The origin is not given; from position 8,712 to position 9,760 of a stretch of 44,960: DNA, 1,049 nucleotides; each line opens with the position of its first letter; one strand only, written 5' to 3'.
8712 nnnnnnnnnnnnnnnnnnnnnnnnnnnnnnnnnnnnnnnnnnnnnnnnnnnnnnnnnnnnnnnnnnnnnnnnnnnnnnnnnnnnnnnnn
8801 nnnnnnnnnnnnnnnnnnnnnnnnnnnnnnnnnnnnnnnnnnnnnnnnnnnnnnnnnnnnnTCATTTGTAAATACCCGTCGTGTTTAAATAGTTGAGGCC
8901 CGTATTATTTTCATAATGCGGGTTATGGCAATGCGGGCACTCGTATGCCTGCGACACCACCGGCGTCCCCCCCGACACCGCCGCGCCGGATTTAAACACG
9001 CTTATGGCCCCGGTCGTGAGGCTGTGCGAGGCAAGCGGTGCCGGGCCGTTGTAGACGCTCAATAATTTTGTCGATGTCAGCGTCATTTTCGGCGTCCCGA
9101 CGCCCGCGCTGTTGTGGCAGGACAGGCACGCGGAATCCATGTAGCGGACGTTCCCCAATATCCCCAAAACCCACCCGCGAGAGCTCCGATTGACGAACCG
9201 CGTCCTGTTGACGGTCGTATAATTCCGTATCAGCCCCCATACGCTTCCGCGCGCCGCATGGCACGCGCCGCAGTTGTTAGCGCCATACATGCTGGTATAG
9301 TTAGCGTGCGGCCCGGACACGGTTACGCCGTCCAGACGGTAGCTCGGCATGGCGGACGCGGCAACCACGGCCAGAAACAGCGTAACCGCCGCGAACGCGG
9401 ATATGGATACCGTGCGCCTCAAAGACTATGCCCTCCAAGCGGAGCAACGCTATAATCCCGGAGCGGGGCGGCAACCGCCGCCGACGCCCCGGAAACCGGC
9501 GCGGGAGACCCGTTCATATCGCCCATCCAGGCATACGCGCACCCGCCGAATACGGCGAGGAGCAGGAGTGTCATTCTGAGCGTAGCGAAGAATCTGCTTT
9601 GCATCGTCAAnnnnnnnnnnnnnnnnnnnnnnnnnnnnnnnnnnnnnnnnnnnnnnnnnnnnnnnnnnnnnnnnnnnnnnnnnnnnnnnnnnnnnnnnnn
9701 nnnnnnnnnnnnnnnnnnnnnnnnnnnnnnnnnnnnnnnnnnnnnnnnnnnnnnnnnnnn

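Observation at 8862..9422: Exported tri-haem c-type cytochrome encoded inside the virion-gene operon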

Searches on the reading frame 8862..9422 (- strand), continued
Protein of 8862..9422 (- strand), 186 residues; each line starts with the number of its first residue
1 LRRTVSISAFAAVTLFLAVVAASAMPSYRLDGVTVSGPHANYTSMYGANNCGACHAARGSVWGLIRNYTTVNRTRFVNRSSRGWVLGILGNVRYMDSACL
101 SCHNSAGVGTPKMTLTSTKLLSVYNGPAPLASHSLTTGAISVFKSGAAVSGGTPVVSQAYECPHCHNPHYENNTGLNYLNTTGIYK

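Call 50: search_protein_families(library=ncbifam, proteins=[P0020, P0021, P0024, P0022, P0007, P0014, P0017], max_evalue=0.01)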
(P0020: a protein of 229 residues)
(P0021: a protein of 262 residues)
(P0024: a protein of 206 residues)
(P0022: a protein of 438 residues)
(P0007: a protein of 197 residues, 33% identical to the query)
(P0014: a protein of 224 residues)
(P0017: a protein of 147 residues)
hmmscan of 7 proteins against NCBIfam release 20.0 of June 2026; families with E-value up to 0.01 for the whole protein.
P0020 (229 aa): 4 families
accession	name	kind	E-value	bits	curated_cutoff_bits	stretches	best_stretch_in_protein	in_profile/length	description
TIGR01905.1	paired_CXXCH_1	subfamily_domain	6.3e-12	45.2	25.2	1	195-228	4-37/41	doubled CXXCH domain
TIGR03508.1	decahem_SO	subfamily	6.9e-06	25.7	192.2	1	197-228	189-220/258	DmsE family decaheme c-type cytochrome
TIGR03507.1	decahem_SO1788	subfamily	0.00078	18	209.3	1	41-120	570-637/672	OmcA/MtrC family decaheme c-type cytochrome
NF041028.1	decahem_GSU2203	exception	0.00089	18.5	325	1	197-227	174-207/317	GSU2203 family decaheme c-type cytochrome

P0021 (262 aa): 2 families
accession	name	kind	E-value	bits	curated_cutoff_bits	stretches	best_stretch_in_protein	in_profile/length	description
TIGR01905.1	paired_CXXCH_1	subfamily_domain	2.8e-06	27.1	25.2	0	204-216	8-20/41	doubled CXXCH domain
TIGR03153.1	cytochr_NrfH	equivalog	0.0025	17.9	134.2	1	56-132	46-114/138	cytochrome c nitrite reductase small subunit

P0024 (206 aa): 5 families
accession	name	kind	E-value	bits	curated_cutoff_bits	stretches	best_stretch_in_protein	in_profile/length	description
TIGR01905.1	paired_CXXCH_1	subfamily_domain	1.6e-12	47.1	25.2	1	173-205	7-38/41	doubled CXXCH domain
TIGR03508.1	decahem_SO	subfamily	3.8e-09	36.4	192.2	1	170-206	141-177/258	DmsE family decaheme c-type cytochrome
NF041028.1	decahem_GSU2203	exception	2.5e-05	23.7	325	1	171-206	173-210/317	GSU2203 family decaheme c-type cytochrome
NF045713.1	CxxCH_16_HmcA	equivalog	0.00038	19.2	400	1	81-205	89-207/541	sulfate respiration complex hexadecaheme cytochrome HmcA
TIGR03153.1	cytochr_NrfH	equivalog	0.0067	16.5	134.2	0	171-204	27-60/138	cytochrome c nitrite reductase small subunit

P0022 (438 aa): 5 families
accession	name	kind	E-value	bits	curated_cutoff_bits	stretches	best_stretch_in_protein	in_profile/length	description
TIGR01905.1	paired_CXXCH_1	subfamily_domain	2.6e-15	56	25.2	0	192-202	8-16/41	doubled CXXCH domain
TIGR03508.1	decahem_SO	subfamily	1.3e-11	44.5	192.2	1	228-331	86-177/258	DmsE family decaheme c-type cytochrome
NF041028.1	decahem_GSU2203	exception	1.9e-05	24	325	0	186-329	168-296/317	GSU2203 family decaheme c-type cytochrome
TIGR03153.1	cytochr_NrfH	equivalog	0.00065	19.8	134.2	0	399-429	50-80/138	cytochrome c nitrite reductase small subunit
TIGR03146.1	cyt_nit_nrfB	equivalog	0.0096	16.2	166.6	0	190-290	38-141/145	cytochrome c nitrite reductase pentaheme subunit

P0007 (197 aa): 2 families
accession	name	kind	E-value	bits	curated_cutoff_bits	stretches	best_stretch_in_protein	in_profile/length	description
TIGR01905.1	paired_CXXCH_1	subfamily_domain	5.9e-06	26.1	25.2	0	181-197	9-25/41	doubled CXXCH domain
TIGR03508.1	decahem_SO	subfamily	0.00063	19.3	192.2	0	34-196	22-161/258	DmsE family decaheme c-type cytochrome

P0014 (224 aa): 2 families
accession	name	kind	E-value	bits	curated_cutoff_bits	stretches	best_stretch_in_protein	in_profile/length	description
TIGR01905.1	paired_CXXCH_1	subfamily_domain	3e-06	27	25.2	1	207-224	8-25/41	doubled CXXCH domain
TIGR03508.1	decahem_SO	subfamily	0.0069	15.9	192.2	0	206-223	190-207/258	DmsE family decaheme c-type cytochrome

P0017 (147 aa): 6 families
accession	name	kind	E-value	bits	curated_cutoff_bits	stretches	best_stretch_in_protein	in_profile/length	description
TIGR01905.1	paired_CXXCH_1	subfamily_domain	9.9e-08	31.8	25.2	1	125-147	3-25/41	doubled CXXCH domain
TIGR03146.1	cyt_nit_nrfB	equivalog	0.00029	21.1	166.6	0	11-46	60-95/145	cytochrome c nitrite reductase pentaheme subunit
TIGR03508.1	decahem_SO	subfamily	0.00037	20.1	192.2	0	36-67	95-127/258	DmsE family decaheme c-type cytochrome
NF008659.0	PRK11659.1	equivalog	0.00071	19.3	184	1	21-141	32-123/188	cytochrome c nitrite reductase pentaheme subunit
TIGR03153.1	cytochr_NrfH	equivalog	0.0058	16.7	134.2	0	36-66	103-135/138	cytochrome c nitrite reductase small subunit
NF041028.1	decahem_GSU2203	exception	0.008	15.4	325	0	34-66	124-157/317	GSU2203 family decaheme c-type cytochrome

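Call 51: find_encoding_contigs(protein=P0024, flank=6000, max_places=2)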
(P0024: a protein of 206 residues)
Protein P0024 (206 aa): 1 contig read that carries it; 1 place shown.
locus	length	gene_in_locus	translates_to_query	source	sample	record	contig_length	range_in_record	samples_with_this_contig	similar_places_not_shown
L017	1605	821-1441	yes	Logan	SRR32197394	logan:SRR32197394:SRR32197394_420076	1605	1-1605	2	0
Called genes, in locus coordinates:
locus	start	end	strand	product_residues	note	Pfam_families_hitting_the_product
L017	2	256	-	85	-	?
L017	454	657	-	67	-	-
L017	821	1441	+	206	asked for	PF14522:Cytochrome_C7 (faint), PF09699:Paired_CXXCH_1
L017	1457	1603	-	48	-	?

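Call 70: search_protein_families(library=padloc, proteins=[window:8862-9422:-], max_evalue=0.01)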
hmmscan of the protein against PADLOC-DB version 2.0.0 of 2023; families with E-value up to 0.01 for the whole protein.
window:8862-9422:- (186 aa): 0 families

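Call 71: find_related_loci(query=A2, collection=metagenome_contigs, flank=8000)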
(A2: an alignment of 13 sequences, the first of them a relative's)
Query A2 (186 aa) in metagenome_contigs; peptide patterns used: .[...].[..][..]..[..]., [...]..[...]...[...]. (x = any residue, [..] = any of these).
135 stretches matched a pattern; 2 encode a relative of the query (tblastn E <= 1e-3); 2 distinct loci.
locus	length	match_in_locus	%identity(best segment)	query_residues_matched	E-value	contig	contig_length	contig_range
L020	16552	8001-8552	33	10-169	1e-17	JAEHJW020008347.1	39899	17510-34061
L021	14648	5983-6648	27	9-172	3e-10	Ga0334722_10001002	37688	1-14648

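Call 79: search_solved_structures(query=A2, max_evalue=10, show_alignments=2)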
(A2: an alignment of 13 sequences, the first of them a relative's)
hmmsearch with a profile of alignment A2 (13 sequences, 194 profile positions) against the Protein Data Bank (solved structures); distinct sequences matched with E-value up to 10: 23.
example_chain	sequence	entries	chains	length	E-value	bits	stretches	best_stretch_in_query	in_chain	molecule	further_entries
6qkn_A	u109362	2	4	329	0.011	18.7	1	97-124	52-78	Cytochrome-c peroxidase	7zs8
8uf3_A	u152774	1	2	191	0.012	18.6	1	90-129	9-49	Cytochrome C4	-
6fu3_A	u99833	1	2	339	0.012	18.6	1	97-124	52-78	Protein CcpR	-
1jni_A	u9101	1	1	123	0.085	15.9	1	168-187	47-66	DIHEME CYTOCHROME C NAPB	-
8hcr_C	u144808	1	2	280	0.15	15.1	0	99-148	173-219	Cytochrome bc1 complex cytochrome c subunit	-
7e1v_O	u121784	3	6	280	0.15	15.1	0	99-148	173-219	Cytochrome bc1 complex cytochrome c subunit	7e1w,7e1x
4wjy_A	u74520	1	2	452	0.19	14.7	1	91-190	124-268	Cytochrome c-552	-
9l08_A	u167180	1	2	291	0.24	14.4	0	40-56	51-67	Covalently Connected Cytochrome c555 trimer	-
2a3m_A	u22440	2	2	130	0.42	13.6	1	15-110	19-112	COG3005: Nitrate/TMAO reductases, membrane-bound tetraheme cytochrome c subunit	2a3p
9jqa_C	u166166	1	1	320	0.44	13.5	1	76-112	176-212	Fructose dehydrogenase cytochrome subunit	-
3o5c_A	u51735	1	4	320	0.44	13.5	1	90-112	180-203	Cytochrome c551 peroxidase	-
1gu6_A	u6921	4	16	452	0.52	13.3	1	91-190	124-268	CYTOCHROME C552 | Cytochrome c-552 | Cytochrome c nitrite reductase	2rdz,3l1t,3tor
7q21_C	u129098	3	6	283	0.56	13.2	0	91-148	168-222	Cytochrome bc1 complex cytochrome c subunit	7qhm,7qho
2rf7_A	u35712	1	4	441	0.69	12.9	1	91-190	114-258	Cytochrome c-552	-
7rh5_O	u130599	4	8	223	0.69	12.9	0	96-141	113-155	Cytochrome bc1 complex cytochrome c subunit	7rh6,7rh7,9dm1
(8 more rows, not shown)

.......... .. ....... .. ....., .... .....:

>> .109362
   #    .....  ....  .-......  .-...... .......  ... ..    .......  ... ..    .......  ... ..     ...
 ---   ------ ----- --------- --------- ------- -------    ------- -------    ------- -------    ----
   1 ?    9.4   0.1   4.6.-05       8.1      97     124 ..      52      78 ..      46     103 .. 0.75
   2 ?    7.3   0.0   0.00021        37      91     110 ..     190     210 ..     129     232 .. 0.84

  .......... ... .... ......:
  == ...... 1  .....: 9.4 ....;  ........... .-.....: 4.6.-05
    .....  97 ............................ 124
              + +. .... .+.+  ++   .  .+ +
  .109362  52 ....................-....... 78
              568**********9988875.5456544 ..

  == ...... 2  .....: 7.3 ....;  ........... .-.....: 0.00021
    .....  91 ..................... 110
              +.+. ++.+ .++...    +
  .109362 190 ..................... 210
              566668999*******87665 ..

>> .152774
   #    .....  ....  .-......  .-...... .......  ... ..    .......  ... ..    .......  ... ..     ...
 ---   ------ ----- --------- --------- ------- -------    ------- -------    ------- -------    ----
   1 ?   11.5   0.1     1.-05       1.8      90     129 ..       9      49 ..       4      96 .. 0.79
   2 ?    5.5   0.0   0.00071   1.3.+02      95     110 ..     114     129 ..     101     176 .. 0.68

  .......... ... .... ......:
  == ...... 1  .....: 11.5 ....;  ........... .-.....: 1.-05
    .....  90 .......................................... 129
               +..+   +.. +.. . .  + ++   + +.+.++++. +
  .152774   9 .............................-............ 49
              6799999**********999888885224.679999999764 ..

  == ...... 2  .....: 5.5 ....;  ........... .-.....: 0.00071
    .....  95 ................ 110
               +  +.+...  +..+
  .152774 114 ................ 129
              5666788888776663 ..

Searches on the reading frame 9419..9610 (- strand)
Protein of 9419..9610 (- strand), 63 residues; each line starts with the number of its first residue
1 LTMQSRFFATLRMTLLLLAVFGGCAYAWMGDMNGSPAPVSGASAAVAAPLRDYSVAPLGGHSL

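Call 5: search_protein_families(library=pfam, proteins=[window:9419-9610:-], max_evalue=1)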
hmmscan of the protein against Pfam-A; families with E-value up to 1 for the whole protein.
window:9419-9610:- (63 aa): 0 families

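Call 6: search_protein_families(library=ncbifam, proteins=[window:9419-9610:-], max_evalue=1)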
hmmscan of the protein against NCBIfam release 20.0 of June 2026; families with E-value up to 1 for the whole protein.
window:9419-9610:- (63 aa): 1 family
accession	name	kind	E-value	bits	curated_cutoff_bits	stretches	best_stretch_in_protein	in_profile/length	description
NF006906.0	PRK09400.1-1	equivalog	0.11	12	95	1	6-26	31-51/62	preprotein translocase subunit SecE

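Call 7: search_protein_families(library=phrogs, proteins=[window:9419-9610:-], max_evalue=0.01)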
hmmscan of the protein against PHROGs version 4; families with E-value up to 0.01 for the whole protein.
window:9419-9610:- (63 aa): 0 families

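Call 70: search_protein_families(library=padloc, proteins=[window:9419-9610:-], max_evalue=0.01)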
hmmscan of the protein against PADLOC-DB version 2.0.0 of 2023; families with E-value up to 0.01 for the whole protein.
window:9419-9610:- (63 aa): 0 families
